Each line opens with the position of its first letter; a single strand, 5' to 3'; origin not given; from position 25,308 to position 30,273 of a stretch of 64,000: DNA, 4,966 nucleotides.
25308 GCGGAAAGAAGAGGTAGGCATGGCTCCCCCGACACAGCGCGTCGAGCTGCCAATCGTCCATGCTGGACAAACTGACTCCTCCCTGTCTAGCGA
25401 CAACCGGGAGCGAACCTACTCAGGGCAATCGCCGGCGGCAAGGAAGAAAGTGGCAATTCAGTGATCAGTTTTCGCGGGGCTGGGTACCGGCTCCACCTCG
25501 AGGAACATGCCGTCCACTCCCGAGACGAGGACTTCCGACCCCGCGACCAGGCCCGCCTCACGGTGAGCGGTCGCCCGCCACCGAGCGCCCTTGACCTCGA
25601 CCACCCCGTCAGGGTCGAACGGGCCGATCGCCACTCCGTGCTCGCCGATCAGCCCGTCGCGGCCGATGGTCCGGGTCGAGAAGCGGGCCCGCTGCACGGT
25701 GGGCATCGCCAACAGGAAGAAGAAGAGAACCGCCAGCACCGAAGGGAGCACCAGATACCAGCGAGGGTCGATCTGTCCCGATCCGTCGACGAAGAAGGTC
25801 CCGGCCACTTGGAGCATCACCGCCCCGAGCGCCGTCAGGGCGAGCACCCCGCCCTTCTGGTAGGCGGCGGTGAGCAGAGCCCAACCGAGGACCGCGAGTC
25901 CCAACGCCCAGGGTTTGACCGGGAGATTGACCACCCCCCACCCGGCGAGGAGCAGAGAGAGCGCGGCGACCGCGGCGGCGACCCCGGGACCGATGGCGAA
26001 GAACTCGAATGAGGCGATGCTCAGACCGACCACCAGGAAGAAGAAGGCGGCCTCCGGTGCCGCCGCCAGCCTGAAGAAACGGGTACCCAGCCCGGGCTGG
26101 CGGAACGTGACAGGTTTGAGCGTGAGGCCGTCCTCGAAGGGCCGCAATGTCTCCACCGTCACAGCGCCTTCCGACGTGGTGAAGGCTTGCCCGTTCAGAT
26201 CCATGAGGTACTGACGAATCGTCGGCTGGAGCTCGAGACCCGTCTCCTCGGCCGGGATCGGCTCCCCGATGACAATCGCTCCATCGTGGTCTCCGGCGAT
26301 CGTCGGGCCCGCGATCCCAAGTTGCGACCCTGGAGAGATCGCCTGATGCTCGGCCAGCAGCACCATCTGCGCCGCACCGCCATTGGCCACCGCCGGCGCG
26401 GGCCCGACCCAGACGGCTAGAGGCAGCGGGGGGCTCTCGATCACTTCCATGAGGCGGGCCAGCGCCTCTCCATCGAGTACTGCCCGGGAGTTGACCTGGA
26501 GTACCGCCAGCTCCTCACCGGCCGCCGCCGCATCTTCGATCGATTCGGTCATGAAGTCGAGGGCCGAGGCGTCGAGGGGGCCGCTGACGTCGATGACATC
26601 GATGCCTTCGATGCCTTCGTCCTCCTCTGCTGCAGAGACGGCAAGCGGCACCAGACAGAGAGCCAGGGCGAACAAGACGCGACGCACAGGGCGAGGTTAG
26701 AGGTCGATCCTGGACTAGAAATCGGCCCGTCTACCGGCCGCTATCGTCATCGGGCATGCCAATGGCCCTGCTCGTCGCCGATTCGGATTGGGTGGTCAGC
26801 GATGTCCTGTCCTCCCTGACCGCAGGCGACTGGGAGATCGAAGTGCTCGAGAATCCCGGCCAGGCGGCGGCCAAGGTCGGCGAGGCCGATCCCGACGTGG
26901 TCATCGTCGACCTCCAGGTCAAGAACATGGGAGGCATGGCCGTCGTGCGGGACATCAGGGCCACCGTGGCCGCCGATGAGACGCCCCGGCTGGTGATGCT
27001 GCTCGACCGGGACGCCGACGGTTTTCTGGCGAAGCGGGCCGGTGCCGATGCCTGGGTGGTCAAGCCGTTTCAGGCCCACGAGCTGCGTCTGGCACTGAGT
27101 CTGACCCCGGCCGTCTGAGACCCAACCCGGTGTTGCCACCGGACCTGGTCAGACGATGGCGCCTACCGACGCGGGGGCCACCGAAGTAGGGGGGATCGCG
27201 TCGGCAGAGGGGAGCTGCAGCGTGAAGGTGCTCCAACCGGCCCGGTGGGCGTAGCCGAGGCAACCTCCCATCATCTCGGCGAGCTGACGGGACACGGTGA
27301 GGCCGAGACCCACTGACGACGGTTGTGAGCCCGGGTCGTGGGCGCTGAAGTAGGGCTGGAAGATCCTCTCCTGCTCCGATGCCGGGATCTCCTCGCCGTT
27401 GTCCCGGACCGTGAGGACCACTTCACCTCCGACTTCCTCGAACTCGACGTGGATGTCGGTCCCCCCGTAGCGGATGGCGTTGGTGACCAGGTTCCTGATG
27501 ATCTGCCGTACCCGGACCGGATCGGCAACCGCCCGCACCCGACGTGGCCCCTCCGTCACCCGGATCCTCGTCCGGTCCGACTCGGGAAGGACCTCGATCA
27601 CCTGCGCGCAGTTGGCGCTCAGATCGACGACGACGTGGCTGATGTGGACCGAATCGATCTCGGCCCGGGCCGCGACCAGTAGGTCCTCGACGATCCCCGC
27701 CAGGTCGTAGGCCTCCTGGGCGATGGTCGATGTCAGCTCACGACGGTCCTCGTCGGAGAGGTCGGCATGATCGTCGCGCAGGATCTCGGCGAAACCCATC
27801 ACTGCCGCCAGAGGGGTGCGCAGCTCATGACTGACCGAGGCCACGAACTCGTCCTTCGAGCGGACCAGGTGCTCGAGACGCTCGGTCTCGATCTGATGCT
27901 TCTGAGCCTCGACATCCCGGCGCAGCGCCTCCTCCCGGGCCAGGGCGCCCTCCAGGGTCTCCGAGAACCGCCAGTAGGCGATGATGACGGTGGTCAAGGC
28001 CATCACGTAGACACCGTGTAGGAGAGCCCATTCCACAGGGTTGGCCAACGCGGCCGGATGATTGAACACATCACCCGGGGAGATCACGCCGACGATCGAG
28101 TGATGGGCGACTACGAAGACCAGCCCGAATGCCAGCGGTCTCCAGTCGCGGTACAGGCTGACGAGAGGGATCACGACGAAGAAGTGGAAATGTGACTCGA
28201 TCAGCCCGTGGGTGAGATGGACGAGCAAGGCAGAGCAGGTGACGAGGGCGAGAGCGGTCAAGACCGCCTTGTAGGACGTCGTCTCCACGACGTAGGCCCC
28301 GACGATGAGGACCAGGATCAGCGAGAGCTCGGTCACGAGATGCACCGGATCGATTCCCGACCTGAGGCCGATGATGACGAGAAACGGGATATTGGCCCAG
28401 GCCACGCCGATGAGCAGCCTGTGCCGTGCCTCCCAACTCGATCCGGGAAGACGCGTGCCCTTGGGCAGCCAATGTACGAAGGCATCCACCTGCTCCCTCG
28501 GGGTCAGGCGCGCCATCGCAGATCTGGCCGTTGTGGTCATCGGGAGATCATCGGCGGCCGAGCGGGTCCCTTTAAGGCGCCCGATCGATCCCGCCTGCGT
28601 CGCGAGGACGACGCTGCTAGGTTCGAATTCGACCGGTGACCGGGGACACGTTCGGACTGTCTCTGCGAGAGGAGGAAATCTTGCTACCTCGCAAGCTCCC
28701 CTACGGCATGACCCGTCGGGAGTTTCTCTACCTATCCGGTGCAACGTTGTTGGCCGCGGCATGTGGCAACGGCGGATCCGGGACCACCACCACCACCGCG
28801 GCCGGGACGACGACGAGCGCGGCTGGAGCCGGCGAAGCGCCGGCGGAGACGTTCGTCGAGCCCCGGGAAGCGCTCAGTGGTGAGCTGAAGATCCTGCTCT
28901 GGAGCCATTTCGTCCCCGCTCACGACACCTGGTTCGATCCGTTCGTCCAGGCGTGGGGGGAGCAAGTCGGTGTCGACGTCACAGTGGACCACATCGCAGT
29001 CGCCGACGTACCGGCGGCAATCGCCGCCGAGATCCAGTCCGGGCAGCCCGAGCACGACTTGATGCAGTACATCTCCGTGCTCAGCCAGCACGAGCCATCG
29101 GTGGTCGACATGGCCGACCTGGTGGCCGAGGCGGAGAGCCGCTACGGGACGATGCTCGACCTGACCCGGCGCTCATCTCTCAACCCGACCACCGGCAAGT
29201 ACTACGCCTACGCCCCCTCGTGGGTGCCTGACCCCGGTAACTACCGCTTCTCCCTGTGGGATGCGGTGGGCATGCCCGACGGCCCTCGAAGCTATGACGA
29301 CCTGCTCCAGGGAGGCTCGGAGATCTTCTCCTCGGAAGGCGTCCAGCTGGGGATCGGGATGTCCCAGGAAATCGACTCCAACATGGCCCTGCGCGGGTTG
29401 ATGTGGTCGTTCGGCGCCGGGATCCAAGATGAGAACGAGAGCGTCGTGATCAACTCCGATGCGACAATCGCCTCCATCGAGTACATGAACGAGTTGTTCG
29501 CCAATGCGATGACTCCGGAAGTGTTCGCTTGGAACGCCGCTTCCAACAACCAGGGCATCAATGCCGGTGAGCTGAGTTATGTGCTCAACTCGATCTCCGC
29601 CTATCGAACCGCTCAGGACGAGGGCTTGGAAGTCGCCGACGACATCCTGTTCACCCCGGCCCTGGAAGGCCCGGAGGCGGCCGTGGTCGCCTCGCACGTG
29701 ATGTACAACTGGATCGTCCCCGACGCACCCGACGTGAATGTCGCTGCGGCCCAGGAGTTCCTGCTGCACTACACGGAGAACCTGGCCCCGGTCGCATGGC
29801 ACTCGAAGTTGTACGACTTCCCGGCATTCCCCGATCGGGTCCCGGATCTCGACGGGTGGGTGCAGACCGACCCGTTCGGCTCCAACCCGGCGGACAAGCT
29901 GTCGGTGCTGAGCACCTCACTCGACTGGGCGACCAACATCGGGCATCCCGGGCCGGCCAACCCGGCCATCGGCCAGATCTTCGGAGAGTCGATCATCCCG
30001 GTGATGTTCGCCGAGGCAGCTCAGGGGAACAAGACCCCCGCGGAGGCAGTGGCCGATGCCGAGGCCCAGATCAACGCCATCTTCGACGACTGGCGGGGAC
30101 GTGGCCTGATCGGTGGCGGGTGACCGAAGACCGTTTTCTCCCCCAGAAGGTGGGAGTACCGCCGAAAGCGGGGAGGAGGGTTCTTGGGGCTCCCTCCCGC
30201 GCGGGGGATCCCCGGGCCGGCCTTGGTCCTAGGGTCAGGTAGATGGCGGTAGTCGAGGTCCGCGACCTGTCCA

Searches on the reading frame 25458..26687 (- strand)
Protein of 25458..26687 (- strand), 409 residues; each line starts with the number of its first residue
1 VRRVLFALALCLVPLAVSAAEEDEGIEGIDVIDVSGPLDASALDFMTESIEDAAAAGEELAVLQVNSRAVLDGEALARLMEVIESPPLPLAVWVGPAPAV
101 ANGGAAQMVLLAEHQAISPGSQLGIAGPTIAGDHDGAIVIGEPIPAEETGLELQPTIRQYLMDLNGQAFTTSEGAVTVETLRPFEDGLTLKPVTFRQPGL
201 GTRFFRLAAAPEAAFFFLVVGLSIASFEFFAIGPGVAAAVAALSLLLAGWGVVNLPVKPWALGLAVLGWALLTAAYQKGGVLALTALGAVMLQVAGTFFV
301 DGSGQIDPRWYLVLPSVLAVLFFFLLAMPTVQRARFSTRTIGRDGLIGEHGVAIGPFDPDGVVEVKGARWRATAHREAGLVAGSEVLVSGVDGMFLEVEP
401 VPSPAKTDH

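Call 61: search_protein_families(library=pfam, proteins=[window:25458-26687:-], max_evalue=0.00001)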
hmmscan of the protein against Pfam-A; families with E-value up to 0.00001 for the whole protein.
window:25458-26687:- (409 aa): 2 families
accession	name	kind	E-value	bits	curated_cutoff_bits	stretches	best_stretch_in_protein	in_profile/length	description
PF01957.25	NfeD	-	1.2e-11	45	29.1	1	344-400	2-57/57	NfeD-like C-terminal, partner-binding domain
PF24961.1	NfeD_membrane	-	4.1e-10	40.2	26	1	214-327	3-118/119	NfeD integral membrane domain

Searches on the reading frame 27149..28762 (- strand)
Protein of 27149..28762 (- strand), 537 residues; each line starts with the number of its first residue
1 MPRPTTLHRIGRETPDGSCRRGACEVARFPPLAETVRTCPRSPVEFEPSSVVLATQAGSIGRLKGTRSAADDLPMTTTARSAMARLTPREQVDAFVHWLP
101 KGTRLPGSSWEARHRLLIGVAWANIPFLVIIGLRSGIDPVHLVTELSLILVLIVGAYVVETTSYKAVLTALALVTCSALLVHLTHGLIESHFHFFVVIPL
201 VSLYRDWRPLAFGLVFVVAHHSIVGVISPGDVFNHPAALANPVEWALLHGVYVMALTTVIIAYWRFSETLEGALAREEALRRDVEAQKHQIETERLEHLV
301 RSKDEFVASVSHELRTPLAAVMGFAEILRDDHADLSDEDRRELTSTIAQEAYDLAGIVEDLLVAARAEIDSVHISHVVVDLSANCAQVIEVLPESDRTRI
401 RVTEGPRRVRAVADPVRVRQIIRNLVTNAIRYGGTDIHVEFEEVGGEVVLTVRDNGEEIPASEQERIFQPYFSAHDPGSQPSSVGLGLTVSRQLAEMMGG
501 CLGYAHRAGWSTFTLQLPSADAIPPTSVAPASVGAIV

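Call 61: search_protein_families(library=pfam, proteins=[window:27149-28762:-], max_evalue=0.00001)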
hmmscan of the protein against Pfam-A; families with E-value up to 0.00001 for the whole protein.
window:27149-28762:- (537 aa): 2 families
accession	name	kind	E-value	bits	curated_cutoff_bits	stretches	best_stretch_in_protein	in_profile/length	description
PF02518.31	HATPase_c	-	1.1e-23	84.2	26.4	1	414-519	2-109/111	Histidine kinase-, DNA gyrase B-, and HSP90-like ATPase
PF00512.31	HisKA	-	7.2e-18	64.8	26.9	1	303-368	2-64/66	His Kinase A (phospho-acceptor) domain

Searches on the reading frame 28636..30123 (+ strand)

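Call 61: search_protein_families(library=pfam, proteins=[window:28636-30123:+], max_evalue=0.00001)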
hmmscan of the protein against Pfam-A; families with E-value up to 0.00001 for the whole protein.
window:28636-30123:+ (495 aa): 1 family
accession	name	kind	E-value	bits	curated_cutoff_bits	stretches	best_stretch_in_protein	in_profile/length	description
PF13416.11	SBP_bac_8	-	3.3e-10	40.7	27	1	104-413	3-275/279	Bacterial extracellular solute-binding protein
